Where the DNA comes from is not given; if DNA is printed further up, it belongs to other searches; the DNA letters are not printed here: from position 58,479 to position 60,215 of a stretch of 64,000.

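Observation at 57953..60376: Translationally coupled trio of Lgt-family transferase paralog, tetraether-synthase-like radical SAM enzyme and small membrane protein: candidate undescribed membrane-lipid/lipoprotein modification system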

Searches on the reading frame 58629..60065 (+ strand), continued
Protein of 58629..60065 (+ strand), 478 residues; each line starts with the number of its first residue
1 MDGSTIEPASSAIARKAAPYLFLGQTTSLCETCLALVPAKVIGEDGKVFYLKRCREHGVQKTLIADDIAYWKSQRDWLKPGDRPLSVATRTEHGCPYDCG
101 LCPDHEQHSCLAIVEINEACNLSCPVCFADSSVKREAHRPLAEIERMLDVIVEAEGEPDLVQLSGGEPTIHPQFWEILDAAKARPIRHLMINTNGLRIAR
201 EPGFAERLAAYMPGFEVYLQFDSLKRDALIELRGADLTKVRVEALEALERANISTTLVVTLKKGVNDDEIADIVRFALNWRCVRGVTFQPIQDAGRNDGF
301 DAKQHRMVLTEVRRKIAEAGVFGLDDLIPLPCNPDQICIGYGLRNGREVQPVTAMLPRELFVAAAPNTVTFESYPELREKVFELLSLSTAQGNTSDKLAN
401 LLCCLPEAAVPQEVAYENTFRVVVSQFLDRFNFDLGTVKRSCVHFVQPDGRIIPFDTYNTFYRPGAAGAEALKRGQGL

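Call 24: find_related_loci(query=A1, collection=genome_contigs, flank=6000)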
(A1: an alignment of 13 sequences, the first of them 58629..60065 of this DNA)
Query A1 (478 aa) in genome_contigs; peptide patterns used: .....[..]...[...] (x = any residue, [..] = any of these).
600 stretches matched a pattern (row limit reached: there are more); 508 encode a relative of the query (tblastn E <= 1e-3); the best 80 are kept; 80 distinct loci.
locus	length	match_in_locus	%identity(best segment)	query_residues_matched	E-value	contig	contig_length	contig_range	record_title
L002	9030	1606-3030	81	8-477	0e+0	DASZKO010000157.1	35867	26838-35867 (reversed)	MAG TPA_asm: Caulobacteraceae bacterium isolate SMAG_U5840 k141_4518297, whole genome shotgun sequence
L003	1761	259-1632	76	15-472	0e+0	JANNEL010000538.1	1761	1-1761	MAG: Alphaproteobacteria bacterium isolate OTE_75_metabat_39 OTE_75_k141_1598828, whole genome shotgun sequence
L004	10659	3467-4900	68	2-478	0e+0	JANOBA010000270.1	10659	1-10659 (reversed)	MAG: Novosphingobium sp. isolate VAR_18_metabat_247 VAR_18_k141_961967, whole genome shotgun sequence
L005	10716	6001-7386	69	15-477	0e+0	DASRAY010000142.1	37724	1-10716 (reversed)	MAG TPA_asm: Sphingomicrobium sp. isolate SMAG_U11130 k141_2305542, whole genome shotgun sequence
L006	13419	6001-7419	67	4-474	0e+0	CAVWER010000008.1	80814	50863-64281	MAG: uncultured Alphaproteobacteria bacterium isolate MFD09018.bin.2.105 genome assembly, contig: contig_68489, whole ge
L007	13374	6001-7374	66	12-468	0e+0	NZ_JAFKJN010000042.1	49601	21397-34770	MAG: Reyranella sp. isolate SCN18_10_11_15_R4_P_68_349 SCN18_10_11_15_R4_P_scaffold_324, whole genome shotgun sequence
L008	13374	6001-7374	66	8-465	0e+0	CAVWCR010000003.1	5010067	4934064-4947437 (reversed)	MAG: uncultured Alphaproteobacteria bacterium isolate MFD04944.bin.1.54 genome assembly, contig: contig_28086, whole gen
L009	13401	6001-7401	65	11-475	0e+0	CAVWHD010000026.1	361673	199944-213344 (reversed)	MAG: uncultured Alphaproteobacteria bacterium isolate MFD04651.bin.1.176 genome assembly, contig: contig_7552, whole gen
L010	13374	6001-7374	66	9-465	0e+0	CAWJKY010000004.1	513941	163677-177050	MAG: uncultured Alphaproteobacteria bacterium isolate MFD02416.bin.1.58 genome assembly, contig: contig_9552, whole geno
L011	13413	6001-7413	63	7-475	0e+0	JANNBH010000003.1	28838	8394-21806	MAG: Hyphomicrobiales bacterium isolate OTE_78_metabat_358 OTE_78_k141_970801, whole genome shotgun sequence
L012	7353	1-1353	67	28-478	0e+0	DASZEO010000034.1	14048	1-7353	MAG TPA_asm: Allosphingosinicella sp. isolate SMAG_U6496 k141_524352, whole genome shotgun sequence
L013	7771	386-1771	66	5-465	0e+0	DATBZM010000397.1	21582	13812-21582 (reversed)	MAG TPA_asm: Xanthobacteraceae bacterium isolate SMAG_U7619 k141_4000162, whole genome shotgun sequence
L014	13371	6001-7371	63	14-469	0e+0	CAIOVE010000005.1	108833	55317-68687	MAG: uncultured Rhizobiales bacterium isolate Umea2p1_bin-1081 genome assembly, contig: bin-1081:005/108, whole genome s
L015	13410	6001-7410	63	8-476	0e+0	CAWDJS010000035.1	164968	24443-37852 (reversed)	MAG: uncultured Alphaproteobacteria bacterium isolate MFD06714.bin.1.234 genome assembly, contig: contig_97303, whole ge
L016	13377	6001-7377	64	7-465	0e+0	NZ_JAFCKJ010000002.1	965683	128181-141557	Bradyrhizobium canariense strain SZCCT0289 NODE_2, whole genome shotgun sequence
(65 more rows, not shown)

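Call 45: find_homologous_proteins(query=P0124, max_evalue=1e-20)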
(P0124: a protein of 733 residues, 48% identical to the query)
Query P0124 (733 aa): 1326 proteins with E <= 1e-20 among 8000 candidates; the best 120 are listed.
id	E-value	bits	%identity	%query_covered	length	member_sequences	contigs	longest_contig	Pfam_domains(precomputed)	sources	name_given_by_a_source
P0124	0.0e+0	1669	100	100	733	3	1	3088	PF01790.24,PF23545.2,PF04055.28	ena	-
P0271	0.0e+0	1473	88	100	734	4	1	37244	PF01790.24,PF23545.2,PF04055.28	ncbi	-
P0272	0.0e+0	1217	74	100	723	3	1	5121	PF01790.24,PF23545.2,PF04055.28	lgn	-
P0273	3.7e-281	953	57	100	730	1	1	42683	PF01790.24,PF23545.2,PF04055.28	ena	-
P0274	4.8e-281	953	60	98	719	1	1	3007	PF01790.24,PF23545.2,PF04055.28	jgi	jgi:7,8-dihydro-6-hydroxymethylpterin dimethyltransferase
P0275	7.8e-280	949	57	98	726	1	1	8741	PF01790.24,PF23545.2,PF04055.28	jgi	jgi:7,8-dihydro-6-hydroxymethylpterin dimethyltransferase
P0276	3.1e-277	940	58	98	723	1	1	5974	PF01790.24,PF23545.2,PF04055.28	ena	-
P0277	8.3e-277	939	57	98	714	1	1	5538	PF01790.24,PF23545.2,PF04055.28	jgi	jgi:7,8-dihydro-6-hydroxymethylpterin dimethyltransferase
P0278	9.5e-277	938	58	99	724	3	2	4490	PF01790.24,PF23545.2,PF04055.28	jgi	-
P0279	2.1e-275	934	58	99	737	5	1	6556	PF01790.24,PF23545.2,PF04055.28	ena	-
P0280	5.0e-275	933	57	98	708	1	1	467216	PF01790.24,PF23545.2,PF04055.28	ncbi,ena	-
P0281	6.1e-275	932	57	98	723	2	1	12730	PF01790.24,PF23545.2,PF04055.28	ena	-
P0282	1.5e-274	931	58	98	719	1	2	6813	PF01790.24,PF23545.2,PF04055.28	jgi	jgi:7,8-dihydro-6-hydroxymethylpterin dimethyltransferase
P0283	3.6e-272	923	57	98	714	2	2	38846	PF01790.24,PF23545.2,PF04055.28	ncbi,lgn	-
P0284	4.5e-272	923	58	97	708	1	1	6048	PF01790.24,PF23545.2,PF04055.28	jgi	-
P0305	3.2e-257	874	53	98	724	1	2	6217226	PF01790.24,PF23545.2,PF04055.28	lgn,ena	-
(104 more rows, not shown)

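Call 48: find_encoding_contigs(protein=P0280, flank=6000, max_places=2)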
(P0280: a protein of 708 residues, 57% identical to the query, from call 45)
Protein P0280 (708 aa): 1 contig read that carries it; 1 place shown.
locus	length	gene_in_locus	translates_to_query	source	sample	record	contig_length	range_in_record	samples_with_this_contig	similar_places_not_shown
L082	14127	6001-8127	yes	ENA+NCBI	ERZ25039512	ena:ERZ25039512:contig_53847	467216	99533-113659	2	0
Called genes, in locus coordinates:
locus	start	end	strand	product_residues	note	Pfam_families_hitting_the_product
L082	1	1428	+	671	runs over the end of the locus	PF13205:Big_5 (faint)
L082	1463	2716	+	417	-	-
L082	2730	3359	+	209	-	PF22599:SecDF_P1_head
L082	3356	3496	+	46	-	-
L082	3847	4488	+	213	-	PF09754:PAC2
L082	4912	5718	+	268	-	PF03935:SKN1_KRE6_Sbg1 (weak), PF00722:Glyco_hydro_16, PF26113:GH16_XgeA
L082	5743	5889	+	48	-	-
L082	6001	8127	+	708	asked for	PF01790:LGT, PF23545:Zn_ribbon_HMPTM, PF04055:Radical_SAM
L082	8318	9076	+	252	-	PF13531:SBP_bac_11, PF12727:PBP_like (weak)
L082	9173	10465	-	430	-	PF07690:MFS_1 (weak)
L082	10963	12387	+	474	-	PF19815:DUF6298 (weak)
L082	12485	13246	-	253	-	PF13180:PDZ_2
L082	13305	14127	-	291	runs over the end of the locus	PF08668:HDOD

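Call 49: find_encoding_contigs(protein=P0305, flank=6000, max_places=2)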
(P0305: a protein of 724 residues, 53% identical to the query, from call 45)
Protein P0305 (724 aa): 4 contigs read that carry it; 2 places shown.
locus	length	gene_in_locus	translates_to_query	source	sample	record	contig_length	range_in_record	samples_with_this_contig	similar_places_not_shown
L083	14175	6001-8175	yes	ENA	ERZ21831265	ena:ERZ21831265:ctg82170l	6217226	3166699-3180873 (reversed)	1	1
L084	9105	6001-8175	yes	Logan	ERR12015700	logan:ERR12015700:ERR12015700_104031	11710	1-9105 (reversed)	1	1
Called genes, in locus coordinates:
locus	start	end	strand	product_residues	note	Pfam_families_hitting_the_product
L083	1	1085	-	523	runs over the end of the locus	PF03023:MurJ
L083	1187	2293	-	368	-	PF00953:Glycos_transf_4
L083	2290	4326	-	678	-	PF03033:Glyco_transf_28, PF04101:Glyco_tran_28_C, PF02985:HEAT (faint), PF13646:HEAT_2 (weak)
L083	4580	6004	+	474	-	-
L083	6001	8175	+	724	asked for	PF01790:LGT, PF23545:Zn_ribbon_HMPTM, PF04055:Radical_SAM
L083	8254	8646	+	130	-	-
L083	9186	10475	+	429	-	PF01548:DEDD_Tnp_IS110, PF02371:Transposase_20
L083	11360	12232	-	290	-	PF00092:VWA, PF13519:VWA_2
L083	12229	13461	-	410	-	PF13428:TPR_14 (faint)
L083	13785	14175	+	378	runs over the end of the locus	PF07719:TPR_2 (faint), PF13424:TPR_12 (faint), PF13428:TPR_14 (faint), PF00515:TPR_1 (faint), PF14559:TPR_19, PF13414:TPR_11 (weak), PF14559:TPR_19 (weak), PF13432:TPR_16 (weak), +3 more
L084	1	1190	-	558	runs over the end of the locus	PF03023:MurJ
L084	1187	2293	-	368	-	PF00953:Glycos_transf_4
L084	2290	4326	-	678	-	PF03033:Glyco_transf_28, PF04101:Glyco_tran_28_C, PF02985:HEAT (faint), PF13646:HEAT_2 (weak)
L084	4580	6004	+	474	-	-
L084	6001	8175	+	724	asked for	PF01790:LGT, PF23545:Zn_ribbon_HMPTM, PF04055:Radical_SAM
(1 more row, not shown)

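Call 57: search_protein_families(library=padloc, proteins=[window:58629-60065:+], max_evalue=0.01)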
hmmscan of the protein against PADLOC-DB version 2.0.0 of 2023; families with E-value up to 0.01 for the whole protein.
window:58629-60065:+ (478 aa): 2 families
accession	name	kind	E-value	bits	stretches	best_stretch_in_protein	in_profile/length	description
PDLC02903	pVip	-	3.3e-13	47.7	1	115-228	5-107/257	Viperins not associated with kinases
PDLC02904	pVip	-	9.9e-13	46.2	1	116-229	9-115/262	Viperins associated with kinases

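Call 59: predict_structure(alignment_id=A3)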
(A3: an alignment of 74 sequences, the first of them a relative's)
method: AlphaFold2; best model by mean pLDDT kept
length: 708 residues; sequences in the alignment: 74
mean_pLDDT: 85.4   pTM: 0.63
mean pLDDT of the five models: 85.4, 84.4, 84.3, 83.7, 79.4
residues with pLDDT >= 90: 405; 70-90: 205; 50-70: 52; < 50: 46
segments of 3 or more residues with pLDDT < 50: 248-260, 628-657
pLDDT, mean of each block of 10 residues (from residue 1): 84 91 92 85 78 92 93 84 78 93 91 74 95 94 90 94 96 98 90 91 97 91 94 95 63 44 80 90 94 95 95 93 81 64 55 86 86 78 97 93 92 96 97 94 97 93 96 92 96 97 97 98 96 88 86 97 95 88 90 83 70 65 52 31 38 50 89 90 82 88 82
secondary structure, 60 per line:
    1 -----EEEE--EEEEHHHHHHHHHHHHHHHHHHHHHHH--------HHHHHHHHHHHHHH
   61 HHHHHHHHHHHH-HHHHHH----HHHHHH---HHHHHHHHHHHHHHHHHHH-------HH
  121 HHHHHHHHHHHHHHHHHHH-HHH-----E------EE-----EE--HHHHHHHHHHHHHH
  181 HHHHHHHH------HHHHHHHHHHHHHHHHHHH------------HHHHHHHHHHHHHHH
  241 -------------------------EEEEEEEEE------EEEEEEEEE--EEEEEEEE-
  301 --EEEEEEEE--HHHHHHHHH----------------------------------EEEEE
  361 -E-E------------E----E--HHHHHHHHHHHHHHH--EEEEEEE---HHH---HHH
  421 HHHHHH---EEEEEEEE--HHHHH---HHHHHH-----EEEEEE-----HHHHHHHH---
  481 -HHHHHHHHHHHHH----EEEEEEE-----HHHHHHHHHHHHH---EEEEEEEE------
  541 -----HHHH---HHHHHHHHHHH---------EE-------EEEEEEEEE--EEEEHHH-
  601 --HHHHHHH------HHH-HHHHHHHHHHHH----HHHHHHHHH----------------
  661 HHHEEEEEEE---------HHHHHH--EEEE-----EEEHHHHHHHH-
elements in order (helices of 4 or more, strands of 3 or more residues): E6-9 E12-15 H16-38 H47-72 H74-79 H84-89 H93-111 H119-139 H167-188 H195-213 H226-240 E266-274 E281-289 E292-299 E303-310 H313-321 E356-360 H385-399 E402-408 H418-426 E430-437 H440-444 H448-453 E459-464 H470-477 H482-494 E499-505 H511-523 E527-534 H546-549 H553-563 E582-590 E593-596 H603-609 H620-631 H636-644 E664-670 H680-685 E688-691 E697-699 H700-707

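Call 63: fold_search(model_id=the predicted structure, library=pdb)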
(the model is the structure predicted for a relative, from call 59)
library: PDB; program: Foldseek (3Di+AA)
matches with E <= 10: 1164; with E <= 0.001: 111
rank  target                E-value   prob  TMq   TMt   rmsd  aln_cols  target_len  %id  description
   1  7tol                  3.1e-33  1.00  0.53  0.75   6.2       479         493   28  X-ray crystal structure of glycerol dibiphytanyl glycerol tetraether - macrocyclic archaeol synthase (GDGT-MAS) from Met (released 2022-08-31)
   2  7tom                  3.3e-33  1.00  0.53  0.74   6.4       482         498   27  X-ray crystal structure of glycerol dibiphytanyl glycerol tetraether - macrocyclic archaeol synthase (GDGT-MAS) from Met (released 2022-08-31)
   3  6efn                  1.6e-08  1.00  0.26  0.46  11.3       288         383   16  Structure of a RiPP maturase, SkfB (released 2018-10-24)
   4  7n7h                  1.7e-08  1.00  0.25  0.57  11.7       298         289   15  X-ray crystal structure of Viperin-like enzyme from Nematostella vectensis (released 2021-07-07)
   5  5v1t_A                2.8e-08  1.00  0.26  0.41  13.0       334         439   14  Crystal structure of Streptococcus suis SuiB bound to precursor peptide SuiA (released 2017-08-30)
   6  5azb                  4.6e-08  1.00  0.25  0.55   5.7       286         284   19  Crystal structure of Escherichia coli Lgt in complex with phosphatidylglycerol and the inhibitor palmitic acid (released 2016-01-27)
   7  5v1q_B                5.4e-08  1.00  0.26  0.40   3.1       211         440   17  Crystal structure of Streptococcus suis SuiB (released 2017-08-30)
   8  5v1s_A                6.0e-08  1.00  0.26  0.42   3.1       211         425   17  Crystal structure of Streptococcus suis SuiB bound to S-adenosylmethionine (released 2017-08-30)
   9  6q2q_A                6.0e-08  1.00  0.25  0.57  10.9       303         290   14  Crystal structure of mouse viperin bound to uridine triphosphate and S-adenosylhomocysteine (released 2020-01-22)
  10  5v1q_A                6.3e-08  1.00  0.24  0.39   3.9       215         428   16  Crystal structure of Streptococcus suis SuiB (released 2017-08-30)
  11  6q2p_B                6.6e-08  1.00  0.25  0.56  11.2       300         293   14  Crystal structure of mouse viperin bound to cytidine triphosphate and S-adenosylhomocysteine (released 2020-01-22)
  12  2fb2_A                9.7e-08  1.00  0.27  0.55   5.3       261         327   13  Structure of the MoaA Arg17/266/268/Ala triple mutant (released 2006-05-09)
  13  9dfw_C                9.7e-08  1.00  0.26  0.60  11.7       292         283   13  X-ray crystal structure of an engineered Viperin-like enzyme from T. virens with bound CTP and SAM (released 2025-02-12)
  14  5vsl_B                1.0e-07  1.00  0.24  0.61   3.8       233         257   16  Crystal structure of viperin with bound [4Fe-4S] cluster and S-adenosylhomocysteine (SAH) (released 2017-06-14)
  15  6q2p_A                1.3e-07  1.00  0.25  0.57  11.3       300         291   14  Crystal structure of mouse viperin bound to cytidine triphosphate and S-adenosylhomocysteine (released 2020-01-22)
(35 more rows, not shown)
